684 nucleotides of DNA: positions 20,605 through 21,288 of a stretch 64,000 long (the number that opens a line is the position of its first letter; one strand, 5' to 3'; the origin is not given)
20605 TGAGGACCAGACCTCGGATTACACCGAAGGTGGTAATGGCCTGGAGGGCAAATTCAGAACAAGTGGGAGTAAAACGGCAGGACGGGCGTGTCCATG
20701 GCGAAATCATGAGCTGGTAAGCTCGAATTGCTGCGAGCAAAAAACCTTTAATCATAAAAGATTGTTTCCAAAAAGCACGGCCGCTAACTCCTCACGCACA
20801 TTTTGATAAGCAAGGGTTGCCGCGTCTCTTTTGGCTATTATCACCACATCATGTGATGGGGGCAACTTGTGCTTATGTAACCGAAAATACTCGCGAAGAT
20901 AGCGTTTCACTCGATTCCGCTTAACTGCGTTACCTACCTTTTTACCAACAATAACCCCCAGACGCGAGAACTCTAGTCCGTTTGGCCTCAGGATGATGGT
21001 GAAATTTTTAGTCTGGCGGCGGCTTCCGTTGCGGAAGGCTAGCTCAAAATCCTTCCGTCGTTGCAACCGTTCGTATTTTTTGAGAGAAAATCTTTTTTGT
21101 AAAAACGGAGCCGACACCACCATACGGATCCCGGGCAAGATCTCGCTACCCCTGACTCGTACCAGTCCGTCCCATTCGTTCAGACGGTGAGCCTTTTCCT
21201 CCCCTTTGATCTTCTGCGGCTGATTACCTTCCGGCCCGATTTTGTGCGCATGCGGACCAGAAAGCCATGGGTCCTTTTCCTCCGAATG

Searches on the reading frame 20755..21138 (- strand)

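Call 75: search_protein_families(library=pfam, proteins=[window:20755-21138:-], max_evalue=0.00001)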
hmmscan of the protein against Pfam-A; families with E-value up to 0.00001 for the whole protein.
window:20755-21138:- (128 aa): 1 family
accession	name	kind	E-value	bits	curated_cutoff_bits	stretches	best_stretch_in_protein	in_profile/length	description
PF00825.24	Ribonuclease_P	-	3.5e-32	111.1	22.3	1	19-122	1-105/109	Ribonuclease P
